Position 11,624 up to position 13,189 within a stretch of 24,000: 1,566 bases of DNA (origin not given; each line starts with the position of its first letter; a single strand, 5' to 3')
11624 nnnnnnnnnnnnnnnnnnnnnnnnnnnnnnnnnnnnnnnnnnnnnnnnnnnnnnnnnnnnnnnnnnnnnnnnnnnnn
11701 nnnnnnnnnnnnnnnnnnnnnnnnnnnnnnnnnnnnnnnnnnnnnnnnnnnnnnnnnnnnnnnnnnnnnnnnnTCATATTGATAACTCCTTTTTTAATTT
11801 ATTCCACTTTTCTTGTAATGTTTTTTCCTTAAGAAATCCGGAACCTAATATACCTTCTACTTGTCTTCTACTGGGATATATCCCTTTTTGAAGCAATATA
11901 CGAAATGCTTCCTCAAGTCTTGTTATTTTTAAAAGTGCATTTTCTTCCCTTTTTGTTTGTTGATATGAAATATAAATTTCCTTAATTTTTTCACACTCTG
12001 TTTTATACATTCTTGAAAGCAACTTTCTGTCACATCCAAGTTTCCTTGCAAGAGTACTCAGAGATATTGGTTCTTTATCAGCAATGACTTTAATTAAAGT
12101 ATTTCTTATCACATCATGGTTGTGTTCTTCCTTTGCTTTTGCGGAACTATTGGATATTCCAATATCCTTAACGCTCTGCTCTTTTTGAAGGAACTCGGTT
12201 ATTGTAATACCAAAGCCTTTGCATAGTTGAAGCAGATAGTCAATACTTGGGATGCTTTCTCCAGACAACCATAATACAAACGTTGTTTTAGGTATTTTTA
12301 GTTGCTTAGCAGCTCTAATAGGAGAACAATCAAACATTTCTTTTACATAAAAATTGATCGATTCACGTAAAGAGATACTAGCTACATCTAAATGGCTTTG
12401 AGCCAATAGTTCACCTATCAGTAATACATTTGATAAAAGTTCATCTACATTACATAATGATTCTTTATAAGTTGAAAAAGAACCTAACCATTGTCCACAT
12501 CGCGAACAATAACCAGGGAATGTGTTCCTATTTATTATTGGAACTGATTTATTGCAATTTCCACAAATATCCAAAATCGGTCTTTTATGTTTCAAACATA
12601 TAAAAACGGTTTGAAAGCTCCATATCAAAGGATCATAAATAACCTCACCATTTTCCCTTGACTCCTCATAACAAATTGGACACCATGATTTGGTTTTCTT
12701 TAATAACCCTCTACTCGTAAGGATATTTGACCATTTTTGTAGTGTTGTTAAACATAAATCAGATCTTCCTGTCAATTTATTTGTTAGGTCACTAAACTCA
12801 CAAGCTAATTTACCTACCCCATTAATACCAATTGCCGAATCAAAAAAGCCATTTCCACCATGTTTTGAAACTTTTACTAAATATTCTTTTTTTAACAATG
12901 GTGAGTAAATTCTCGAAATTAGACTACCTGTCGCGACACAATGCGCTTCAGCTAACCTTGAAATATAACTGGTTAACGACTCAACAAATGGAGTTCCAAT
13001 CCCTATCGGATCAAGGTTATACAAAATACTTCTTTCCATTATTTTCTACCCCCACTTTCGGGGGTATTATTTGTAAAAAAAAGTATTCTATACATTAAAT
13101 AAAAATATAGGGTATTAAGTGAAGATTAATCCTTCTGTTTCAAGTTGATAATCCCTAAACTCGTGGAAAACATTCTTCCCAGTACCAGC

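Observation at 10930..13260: Intact orphan second TniQ plus decayed tnsB wedged between the right end and the functional tns operon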

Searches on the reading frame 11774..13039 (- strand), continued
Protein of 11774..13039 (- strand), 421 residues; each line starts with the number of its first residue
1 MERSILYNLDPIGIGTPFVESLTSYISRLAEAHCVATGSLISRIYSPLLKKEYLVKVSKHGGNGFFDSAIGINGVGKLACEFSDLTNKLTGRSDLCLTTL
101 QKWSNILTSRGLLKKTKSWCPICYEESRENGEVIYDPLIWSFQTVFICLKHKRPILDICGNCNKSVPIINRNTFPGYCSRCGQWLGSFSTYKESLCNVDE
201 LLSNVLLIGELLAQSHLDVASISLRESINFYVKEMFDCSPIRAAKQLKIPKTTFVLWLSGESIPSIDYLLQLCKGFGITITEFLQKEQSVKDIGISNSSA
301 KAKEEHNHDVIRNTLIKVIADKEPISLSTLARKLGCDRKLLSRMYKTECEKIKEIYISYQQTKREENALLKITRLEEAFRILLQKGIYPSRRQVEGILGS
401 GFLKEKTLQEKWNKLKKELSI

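Call 71: search_solved_structures(query=P0121, max_evalue=0.001, show_alignments=1)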
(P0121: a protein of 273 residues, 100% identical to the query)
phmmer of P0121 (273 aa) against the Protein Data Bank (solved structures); distinct sequences matched with E-value up to 0.001: 4.
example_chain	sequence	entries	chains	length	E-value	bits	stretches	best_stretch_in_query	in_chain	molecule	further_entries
9bw1_M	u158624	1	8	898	2.9e-39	138.1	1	19-269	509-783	Integrase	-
9y7b_A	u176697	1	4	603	9.9e-10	41.3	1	20-140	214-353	IF3A Tn6677 TnsB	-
30jv_A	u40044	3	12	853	2.1e-06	30.3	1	24-90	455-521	TnsA endonuclease N-terminal domain-containing protein,TnsB transposase | PseTnsAB artificial fusion protein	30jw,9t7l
30ga_R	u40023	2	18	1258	5.5e-06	29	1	24-90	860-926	Maltose/maltodextrin-binding periplasmic protein,TnsA endonuclease N-terminal domain-conta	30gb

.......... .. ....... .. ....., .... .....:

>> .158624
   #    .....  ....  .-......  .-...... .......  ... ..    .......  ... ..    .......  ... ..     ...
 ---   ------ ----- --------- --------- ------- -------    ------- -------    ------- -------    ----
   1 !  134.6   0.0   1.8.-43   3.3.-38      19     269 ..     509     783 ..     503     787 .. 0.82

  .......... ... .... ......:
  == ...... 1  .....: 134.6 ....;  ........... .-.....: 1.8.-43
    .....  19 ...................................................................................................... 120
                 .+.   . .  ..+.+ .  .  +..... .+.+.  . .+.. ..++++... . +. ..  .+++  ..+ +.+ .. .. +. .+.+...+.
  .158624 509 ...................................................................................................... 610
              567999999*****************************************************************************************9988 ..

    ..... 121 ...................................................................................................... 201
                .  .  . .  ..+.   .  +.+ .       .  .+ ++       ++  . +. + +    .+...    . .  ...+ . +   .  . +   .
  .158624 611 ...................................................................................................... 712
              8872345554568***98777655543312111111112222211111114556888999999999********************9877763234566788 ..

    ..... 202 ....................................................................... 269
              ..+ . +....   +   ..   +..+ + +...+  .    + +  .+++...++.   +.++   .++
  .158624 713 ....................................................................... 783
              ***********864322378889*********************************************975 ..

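Call 81: search_protein_families(library=ncbifam, proteins=[window:11774-13039:-, P0121], max_evalue=0.001)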
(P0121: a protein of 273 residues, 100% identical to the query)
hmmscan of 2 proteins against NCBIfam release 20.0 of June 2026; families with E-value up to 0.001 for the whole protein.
window:11774-13039:- (421 aa): 0 families

P0121 (273 aa): 0 families

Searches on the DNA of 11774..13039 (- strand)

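Call 74: search_rna_families(sources=[L009, L008, L018, L087, L005], threshold=gathering)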
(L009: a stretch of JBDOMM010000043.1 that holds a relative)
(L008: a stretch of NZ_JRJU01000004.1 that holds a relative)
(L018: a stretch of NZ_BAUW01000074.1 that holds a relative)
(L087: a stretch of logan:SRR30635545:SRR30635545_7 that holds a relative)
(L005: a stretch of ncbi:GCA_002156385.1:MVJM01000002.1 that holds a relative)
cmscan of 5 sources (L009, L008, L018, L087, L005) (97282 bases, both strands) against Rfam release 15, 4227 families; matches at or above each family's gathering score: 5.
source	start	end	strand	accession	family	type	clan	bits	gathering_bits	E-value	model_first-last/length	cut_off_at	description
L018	9075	9410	+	RF00023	tmRNA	Gene;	CL00001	162.3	47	5.1e-64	1-374/374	no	transfer-messenger RNA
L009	6361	6695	+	RF00023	tmRNA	Gene;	CL00001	157.8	47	4.1e-62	1-374/374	no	transfer-messenger RNA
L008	9008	9345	+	RF00023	tmRNA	Gene;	CL00001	155.6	47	3.7e-61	1-374/374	no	transfer-messenger RNA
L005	4881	5079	+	RF02004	group-II-D1D4-5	Intron;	CL00102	125.5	34.5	7.2e-27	1-201/201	no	Group II catalytic intron D1-D4-5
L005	7143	7227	+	RF00029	Intron_gpII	Intron;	-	53.3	40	1.8e-07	1-77/77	no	Group II catalytic intron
